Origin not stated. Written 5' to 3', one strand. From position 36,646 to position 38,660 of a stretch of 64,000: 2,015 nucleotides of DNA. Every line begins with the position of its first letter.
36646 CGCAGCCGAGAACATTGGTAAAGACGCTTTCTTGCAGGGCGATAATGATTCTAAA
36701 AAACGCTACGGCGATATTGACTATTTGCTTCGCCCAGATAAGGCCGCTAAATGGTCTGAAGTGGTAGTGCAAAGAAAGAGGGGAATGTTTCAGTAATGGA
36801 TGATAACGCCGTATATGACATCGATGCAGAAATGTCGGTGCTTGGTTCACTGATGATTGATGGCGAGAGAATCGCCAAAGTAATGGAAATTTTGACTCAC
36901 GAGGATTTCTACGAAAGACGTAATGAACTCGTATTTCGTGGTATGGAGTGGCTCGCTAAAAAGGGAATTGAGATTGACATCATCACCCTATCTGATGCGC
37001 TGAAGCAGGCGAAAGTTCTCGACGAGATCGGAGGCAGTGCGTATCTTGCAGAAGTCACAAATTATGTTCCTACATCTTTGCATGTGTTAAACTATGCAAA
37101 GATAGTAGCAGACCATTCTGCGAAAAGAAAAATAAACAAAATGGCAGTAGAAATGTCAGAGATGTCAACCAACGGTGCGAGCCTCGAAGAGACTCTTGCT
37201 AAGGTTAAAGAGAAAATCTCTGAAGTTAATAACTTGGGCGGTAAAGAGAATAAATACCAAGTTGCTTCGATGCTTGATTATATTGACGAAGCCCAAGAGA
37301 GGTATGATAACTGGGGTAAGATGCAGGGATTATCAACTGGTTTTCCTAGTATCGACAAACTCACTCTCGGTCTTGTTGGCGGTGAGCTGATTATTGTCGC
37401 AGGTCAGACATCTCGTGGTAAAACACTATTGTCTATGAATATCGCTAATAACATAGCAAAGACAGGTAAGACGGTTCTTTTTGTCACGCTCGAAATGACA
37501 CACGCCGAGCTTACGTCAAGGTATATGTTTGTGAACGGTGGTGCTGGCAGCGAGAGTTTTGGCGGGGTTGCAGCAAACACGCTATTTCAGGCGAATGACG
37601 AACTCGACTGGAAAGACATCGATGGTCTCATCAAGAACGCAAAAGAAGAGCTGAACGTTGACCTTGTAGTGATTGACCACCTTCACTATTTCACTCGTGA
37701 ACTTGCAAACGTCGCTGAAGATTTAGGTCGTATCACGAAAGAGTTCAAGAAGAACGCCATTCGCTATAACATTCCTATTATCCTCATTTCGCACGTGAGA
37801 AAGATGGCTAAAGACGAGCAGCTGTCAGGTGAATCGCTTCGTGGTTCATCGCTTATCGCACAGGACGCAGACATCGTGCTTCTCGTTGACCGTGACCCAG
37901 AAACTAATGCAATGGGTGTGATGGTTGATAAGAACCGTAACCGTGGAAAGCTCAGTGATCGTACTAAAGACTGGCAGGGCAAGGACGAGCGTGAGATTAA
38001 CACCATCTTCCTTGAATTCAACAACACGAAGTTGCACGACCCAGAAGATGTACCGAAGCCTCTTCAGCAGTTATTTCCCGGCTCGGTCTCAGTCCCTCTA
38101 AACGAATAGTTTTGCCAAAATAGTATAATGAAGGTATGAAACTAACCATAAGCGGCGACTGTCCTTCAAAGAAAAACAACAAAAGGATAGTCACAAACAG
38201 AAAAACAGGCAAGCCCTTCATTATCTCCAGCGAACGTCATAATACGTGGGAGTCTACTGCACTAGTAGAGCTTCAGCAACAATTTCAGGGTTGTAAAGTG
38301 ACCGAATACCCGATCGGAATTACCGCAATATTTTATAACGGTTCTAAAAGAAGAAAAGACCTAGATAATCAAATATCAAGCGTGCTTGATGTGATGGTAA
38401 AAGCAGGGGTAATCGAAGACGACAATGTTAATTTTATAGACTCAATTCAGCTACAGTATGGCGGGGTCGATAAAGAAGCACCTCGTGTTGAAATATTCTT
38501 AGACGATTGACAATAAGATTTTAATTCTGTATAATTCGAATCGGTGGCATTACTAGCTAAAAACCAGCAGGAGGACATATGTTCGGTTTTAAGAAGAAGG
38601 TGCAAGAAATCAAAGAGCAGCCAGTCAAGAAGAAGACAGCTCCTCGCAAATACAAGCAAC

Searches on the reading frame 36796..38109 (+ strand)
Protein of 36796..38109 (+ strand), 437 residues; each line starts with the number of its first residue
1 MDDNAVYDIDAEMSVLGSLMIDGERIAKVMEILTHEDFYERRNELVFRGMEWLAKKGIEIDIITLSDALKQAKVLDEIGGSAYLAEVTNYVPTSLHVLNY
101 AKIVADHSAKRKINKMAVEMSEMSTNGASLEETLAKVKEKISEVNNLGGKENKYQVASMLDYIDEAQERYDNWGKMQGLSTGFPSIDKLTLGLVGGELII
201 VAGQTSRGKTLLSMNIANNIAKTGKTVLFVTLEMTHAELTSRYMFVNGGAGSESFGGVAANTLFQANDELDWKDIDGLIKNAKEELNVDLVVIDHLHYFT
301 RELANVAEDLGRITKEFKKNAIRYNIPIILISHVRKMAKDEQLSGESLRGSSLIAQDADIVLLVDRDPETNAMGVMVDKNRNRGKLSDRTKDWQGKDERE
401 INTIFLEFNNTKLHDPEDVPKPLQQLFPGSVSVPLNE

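Call 12: search_protein_families(library=phrogs, proteins=[window:36796-38109:+], max_evalue=0.001)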
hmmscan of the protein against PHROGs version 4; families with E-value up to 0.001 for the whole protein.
window:36796-38109:+ (437 aa): 10 families
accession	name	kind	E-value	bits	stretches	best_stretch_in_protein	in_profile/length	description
phrog_19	-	DNA, RNA and nucleotide metabolism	3.9e-64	218.6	1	6-385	158-563/621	DnaB-like replicative helicase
phrog_239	-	DNA, RNA and nucleotide metabolism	9.7e-34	118.4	1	159-385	323-579/801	DNA primase/helicase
phrog_243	-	DNA, RNA and nucleotide metabolism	1.6e-21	77.5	2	261-382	114-243/273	DnaB-like replicative helicase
phrog_5482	-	unknown function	1.3e-07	31.7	1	264-371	137-253/341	-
phrog_23150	-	unknown function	1.1e-06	29.4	1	10-218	10-216/217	-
phrog_6891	-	other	4e-06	27.7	1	198-337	44-161/310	ATPase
phrog_2597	-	DNA, RNA and nucleotide metabolism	7.8e-06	25.7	1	201-368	372-549/747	DNA primase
phrog_97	-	other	2.3e-05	24.8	1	178-235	49-114/506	UvsX-like recombinase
phrog_50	-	DNA, RNA and nucleotide metabolism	8.2e-05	22.8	1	198-242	372-415/570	DnaC-like helicase loader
phrog_11530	-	unknown function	0.00014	22.7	1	282-382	27-138/184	-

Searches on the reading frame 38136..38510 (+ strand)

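Call 81: search_protein_families(library=phrogs, proteins=[window:38136-38510:+], max_evalue=0.001)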
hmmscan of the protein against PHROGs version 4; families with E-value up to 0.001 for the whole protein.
window:38136-38510:+ (124 aa): 8 families
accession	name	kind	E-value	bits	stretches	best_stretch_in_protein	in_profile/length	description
phrog_1682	-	DNA, RNA and nucleotide metabolism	9.9e-16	59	1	45-122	64-142/387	RusA-like Holliday junction resolvase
phrog_34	-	DNA, RNA and nucleotide metabolism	2.5e-12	48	1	28-120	100-189/259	RusA-like Holliday junction resolvase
phrog_33948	-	unknown function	1.7e-10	41.7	1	49-123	48-125/280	-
phrog_21721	-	DNA, RNA and nucleotide metabolism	8.4e-08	33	1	60-122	62-128/265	RusA-like Holliday junction resolvase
phrog_1532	-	unknown function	5.7e-06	27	1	59-97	9-47/80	-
phrog_11894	-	DNA, RNA and nucleotide metabolism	4.9e-05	24.6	1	70-117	69-115/122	RusA-like Holliday junction resolvase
phrog_140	-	DNA, RNA and nucleotide metabolism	0.00024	21.8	1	2-119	40-162/219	RusA-like Holliday junction resolvase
phrog_11573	-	unknown function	0.00034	21.9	0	31-98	22-86/110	-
